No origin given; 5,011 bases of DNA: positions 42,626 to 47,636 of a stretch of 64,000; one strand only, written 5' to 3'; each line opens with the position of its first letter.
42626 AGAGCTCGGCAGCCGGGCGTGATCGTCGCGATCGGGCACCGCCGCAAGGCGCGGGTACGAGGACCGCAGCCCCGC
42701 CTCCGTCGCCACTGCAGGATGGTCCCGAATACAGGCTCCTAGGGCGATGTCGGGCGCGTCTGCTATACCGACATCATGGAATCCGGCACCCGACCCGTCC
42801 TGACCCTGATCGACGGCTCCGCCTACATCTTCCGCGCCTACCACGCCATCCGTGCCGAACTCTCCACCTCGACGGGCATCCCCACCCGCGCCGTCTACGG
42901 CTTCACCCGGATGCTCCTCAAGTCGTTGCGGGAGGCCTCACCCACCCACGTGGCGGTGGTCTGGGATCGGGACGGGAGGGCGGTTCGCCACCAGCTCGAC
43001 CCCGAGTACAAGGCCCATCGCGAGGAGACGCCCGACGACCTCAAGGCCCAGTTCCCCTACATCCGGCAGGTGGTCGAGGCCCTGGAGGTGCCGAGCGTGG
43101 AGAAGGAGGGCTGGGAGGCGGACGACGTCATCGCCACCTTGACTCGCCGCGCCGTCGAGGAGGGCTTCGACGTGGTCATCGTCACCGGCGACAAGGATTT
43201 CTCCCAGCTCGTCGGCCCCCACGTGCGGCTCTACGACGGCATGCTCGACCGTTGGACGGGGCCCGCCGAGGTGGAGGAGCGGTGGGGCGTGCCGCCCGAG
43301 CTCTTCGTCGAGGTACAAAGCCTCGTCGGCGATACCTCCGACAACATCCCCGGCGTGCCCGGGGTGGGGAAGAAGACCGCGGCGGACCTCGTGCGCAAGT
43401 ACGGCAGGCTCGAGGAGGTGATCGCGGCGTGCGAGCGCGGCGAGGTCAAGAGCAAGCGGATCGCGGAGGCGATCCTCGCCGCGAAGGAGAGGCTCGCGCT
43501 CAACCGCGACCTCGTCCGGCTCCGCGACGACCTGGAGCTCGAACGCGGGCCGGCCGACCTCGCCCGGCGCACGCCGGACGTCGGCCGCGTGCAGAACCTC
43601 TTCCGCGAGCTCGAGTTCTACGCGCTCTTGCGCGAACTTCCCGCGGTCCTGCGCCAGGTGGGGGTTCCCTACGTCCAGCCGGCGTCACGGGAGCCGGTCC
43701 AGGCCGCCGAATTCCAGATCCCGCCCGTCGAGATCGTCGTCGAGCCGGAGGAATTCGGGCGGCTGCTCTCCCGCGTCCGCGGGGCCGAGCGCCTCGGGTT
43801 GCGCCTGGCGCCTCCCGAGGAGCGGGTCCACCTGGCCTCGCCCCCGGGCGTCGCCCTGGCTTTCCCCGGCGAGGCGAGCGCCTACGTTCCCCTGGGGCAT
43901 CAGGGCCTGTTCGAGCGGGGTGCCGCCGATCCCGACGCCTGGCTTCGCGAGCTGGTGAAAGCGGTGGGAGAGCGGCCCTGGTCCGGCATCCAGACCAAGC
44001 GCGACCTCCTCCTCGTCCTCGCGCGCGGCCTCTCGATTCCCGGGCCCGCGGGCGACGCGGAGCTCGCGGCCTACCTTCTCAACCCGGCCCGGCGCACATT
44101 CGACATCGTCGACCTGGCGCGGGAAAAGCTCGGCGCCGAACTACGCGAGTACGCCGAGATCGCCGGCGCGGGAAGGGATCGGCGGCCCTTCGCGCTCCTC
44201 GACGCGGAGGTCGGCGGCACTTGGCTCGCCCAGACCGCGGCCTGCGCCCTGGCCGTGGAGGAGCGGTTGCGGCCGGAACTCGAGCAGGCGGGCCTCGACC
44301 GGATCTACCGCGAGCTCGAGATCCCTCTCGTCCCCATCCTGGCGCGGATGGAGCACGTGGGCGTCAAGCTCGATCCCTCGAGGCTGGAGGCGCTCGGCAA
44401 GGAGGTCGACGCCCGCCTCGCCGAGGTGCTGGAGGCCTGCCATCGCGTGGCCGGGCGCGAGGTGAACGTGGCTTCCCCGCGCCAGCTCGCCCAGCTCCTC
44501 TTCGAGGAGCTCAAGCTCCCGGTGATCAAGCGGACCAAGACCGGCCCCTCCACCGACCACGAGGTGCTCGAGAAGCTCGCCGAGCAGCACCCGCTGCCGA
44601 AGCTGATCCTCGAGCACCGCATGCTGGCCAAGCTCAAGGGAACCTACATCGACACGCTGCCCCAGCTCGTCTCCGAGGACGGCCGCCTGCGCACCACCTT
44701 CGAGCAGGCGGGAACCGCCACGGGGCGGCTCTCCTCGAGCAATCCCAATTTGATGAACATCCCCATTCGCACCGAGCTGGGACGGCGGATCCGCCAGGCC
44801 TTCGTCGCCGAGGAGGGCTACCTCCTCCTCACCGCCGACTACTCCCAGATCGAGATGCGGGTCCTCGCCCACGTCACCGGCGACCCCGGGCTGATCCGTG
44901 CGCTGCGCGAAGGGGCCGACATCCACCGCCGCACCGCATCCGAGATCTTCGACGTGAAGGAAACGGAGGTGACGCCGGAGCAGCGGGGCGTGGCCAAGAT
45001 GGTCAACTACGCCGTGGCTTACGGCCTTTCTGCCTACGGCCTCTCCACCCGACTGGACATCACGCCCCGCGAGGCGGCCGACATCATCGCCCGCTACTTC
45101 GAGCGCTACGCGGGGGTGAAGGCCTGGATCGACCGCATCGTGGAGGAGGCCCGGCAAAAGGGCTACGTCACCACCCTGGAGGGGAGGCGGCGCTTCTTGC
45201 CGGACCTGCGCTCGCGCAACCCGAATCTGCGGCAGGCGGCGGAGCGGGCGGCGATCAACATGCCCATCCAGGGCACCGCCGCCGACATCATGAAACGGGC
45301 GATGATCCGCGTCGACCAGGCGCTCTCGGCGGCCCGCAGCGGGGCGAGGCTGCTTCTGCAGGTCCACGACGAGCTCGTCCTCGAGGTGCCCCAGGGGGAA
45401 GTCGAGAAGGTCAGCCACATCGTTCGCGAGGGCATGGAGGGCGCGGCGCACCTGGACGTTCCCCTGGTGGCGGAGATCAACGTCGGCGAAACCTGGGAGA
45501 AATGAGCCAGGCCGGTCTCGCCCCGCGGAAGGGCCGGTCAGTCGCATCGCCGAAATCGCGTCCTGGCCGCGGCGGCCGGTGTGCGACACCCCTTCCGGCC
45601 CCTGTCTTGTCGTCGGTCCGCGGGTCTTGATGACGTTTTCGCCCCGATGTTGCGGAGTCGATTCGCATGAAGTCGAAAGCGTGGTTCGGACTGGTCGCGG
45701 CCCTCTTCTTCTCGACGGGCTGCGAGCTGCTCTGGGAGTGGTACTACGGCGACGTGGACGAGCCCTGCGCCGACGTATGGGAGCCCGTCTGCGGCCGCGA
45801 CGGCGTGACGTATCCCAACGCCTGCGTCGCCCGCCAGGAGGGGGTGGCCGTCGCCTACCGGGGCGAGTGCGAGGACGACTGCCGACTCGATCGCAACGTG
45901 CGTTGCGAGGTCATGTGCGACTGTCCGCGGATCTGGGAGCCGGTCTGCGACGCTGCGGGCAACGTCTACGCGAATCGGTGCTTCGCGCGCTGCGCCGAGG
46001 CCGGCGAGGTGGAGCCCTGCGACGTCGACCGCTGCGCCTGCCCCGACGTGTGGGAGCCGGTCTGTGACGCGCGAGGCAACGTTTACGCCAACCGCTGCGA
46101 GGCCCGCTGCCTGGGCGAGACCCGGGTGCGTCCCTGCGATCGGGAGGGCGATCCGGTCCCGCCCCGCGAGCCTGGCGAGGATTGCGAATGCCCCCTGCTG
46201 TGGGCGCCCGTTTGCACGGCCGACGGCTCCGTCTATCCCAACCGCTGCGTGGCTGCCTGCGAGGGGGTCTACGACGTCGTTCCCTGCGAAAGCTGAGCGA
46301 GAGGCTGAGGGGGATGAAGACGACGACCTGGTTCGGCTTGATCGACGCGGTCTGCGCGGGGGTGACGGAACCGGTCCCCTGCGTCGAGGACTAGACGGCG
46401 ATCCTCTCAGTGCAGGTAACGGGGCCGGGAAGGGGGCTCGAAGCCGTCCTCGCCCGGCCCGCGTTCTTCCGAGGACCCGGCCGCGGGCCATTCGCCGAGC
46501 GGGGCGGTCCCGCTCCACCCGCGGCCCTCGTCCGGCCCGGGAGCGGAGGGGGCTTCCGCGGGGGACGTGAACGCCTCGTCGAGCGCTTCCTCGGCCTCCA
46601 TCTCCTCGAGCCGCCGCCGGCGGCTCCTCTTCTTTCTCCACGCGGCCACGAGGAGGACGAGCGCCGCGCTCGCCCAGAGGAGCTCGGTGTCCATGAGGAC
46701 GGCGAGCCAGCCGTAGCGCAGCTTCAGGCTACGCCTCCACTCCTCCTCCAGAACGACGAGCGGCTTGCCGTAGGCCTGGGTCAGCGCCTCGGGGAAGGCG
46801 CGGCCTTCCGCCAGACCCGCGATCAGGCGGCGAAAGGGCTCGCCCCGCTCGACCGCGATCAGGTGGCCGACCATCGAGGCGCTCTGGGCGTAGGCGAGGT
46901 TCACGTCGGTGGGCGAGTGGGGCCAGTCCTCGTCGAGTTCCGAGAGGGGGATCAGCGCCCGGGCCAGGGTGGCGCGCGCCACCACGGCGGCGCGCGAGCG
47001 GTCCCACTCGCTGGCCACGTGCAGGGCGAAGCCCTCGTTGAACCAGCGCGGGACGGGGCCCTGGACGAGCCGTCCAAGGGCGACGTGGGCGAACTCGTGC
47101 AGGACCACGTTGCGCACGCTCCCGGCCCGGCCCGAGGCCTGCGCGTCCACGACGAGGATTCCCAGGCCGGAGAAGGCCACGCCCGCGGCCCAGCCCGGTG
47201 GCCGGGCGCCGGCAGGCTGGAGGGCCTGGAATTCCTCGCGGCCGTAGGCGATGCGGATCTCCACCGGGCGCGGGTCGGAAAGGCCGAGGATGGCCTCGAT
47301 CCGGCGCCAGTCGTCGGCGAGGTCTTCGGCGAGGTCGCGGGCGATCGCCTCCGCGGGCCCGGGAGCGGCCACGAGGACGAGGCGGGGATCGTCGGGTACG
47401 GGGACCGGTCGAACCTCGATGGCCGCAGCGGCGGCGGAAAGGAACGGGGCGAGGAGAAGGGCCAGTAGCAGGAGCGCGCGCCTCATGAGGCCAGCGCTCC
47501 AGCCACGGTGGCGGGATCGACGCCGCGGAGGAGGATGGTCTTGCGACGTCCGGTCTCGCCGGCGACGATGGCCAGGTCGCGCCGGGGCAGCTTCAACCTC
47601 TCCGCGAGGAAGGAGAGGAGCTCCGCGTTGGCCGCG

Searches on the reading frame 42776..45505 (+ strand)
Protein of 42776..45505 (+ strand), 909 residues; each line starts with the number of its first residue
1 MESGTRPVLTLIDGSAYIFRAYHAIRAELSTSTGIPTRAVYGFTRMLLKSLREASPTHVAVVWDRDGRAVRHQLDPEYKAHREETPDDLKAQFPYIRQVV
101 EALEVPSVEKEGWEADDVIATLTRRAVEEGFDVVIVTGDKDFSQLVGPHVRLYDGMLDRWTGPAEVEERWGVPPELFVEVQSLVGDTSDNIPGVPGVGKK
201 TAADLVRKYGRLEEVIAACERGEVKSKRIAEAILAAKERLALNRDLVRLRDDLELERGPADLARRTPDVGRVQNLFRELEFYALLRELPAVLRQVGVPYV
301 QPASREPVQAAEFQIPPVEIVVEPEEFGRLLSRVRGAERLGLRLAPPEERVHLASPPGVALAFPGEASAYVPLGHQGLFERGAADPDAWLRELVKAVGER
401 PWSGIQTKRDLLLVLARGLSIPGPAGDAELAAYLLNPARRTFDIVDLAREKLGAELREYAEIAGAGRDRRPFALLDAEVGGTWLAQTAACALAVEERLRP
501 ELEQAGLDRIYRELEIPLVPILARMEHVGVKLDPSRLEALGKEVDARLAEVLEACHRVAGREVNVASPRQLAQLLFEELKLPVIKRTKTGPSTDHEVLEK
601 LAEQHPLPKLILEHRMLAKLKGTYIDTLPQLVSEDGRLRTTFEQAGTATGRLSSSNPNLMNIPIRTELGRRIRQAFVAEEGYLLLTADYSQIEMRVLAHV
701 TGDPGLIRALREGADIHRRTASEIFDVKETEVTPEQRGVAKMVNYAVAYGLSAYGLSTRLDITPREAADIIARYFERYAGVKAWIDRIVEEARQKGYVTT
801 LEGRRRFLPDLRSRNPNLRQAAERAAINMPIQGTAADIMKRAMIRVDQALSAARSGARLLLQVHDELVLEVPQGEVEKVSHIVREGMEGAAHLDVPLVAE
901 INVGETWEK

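Call 58: find_homologous_proteins(query=window:42776-45505:+, max_evalue=1e-50)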
Query window:42776-45505:+ (909 aa): 7629 proteins with E <= 1e-50 among 8000 candidates; the best 120 are listed.
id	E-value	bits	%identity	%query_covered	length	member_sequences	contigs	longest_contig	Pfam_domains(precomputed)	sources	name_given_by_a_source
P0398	0.0e+0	1991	100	100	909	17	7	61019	PF01367.26,PF02739.23,PF00476.27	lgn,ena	-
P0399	0.0e+0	1720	85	100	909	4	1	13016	PF01367.26,PF02739.23,PF00476.27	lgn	-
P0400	0.0e+0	1712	85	100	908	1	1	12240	PF01367.26,PF02739.23,PF00476.27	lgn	-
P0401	0.0e+0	1573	79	100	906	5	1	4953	PF01367.26,PF02739.23,PF00476.27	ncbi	-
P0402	0.0e+0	1567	77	100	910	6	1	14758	PF01367.26,PF02739.23,PF00476.27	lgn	-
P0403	0.0e+0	1454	73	100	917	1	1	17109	PF01367.26,PF02739.23,PF00476.27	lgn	-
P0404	0.0e+0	1336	67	100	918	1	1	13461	PF01367.26,PF02739.23,PF00476.27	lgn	-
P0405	0.0e+0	1333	67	99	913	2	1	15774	PF01367.26,PF02739.23,PF00476.27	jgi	-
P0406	0.0e+0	1315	67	99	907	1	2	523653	PF01367.26,PF02739.23,PF00476.27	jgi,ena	-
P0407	0.0e+0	1308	66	99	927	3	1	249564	PF01367.26,PF02739.23,PF00476.27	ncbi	-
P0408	0.0e+0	1308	67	99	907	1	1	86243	PF01367.26,PF02739.23,PF00476.27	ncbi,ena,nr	ncbi:MAG TPA: DNA polymerase I [Vulgatibacter sp.]|nr:DNA polymerase I [Vulgatibacter sp.]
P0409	0.0e+0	1307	66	100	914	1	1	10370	PF01367.26,PF02739.23,PF00476.27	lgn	-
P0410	0.0e+0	1305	66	100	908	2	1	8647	PF01367.26,PF02739.23,PF00476.27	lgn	-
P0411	0.0e+0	1304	66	99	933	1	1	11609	PF01367.26,PF02739.23,PF00476.27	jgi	jgi:DNA polymerase-1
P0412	0.0e+0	1304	65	100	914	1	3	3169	PF01367.26,PF02739.23,PF00476.27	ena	-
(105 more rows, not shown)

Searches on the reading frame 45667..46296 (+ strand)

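Call 50: search_protein_families(library=pfam, proteins=[window:45667-46296:+], max_evalue=0.0001)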
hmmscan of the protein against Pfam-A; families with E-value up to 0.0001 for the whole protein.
window:45667-46296:+ (209 aa): 2 families
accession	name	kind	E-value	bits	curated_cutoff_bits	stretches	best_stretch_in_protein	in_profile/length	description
PF07648.20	Kazal_2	-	4.2e-26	91.2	22.8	4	30-68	2-48/48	Kazal-type serine protease inhibitor domain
PF00050.26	Kazal_1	-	7.2e-21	74.4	21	2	33-54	7-29/49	Kazal-type serine protease inhibitor domain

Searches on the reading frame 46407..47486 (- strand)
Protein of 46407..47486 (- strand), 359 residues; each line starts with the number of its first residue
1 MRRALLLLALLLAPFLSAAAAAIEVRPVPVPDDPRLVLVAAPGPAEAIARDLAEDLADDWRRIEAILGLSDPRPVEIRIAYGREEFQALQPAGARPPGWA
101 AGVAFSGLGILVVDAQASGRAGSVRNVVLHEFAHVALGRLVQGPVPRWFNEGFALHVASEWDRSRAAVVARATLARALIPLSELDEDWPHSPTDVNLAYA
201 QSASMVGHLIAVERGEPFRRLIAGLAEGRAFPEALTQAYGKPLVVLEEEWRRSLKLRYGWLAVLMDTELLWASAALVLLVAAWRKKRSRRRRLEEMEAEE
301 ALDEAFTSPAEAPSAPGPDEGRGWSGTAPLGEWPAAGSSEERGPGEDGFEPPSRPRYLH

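Call 50: search_protein_families(library=pfam, proteins=[window:46407-47486:-], max_evalue=0.0001)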
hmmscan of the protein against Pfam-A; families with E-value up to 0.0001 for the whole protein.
window:46407-47486:- (359 aa): 1 family
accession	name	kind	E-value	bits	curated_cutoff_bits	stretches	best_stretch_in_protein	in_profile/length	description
PF13485.12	Peptidase_MA_2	-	1.4e-22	80.9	32.4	1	63-255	9-200/201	Peptidase MA superfamily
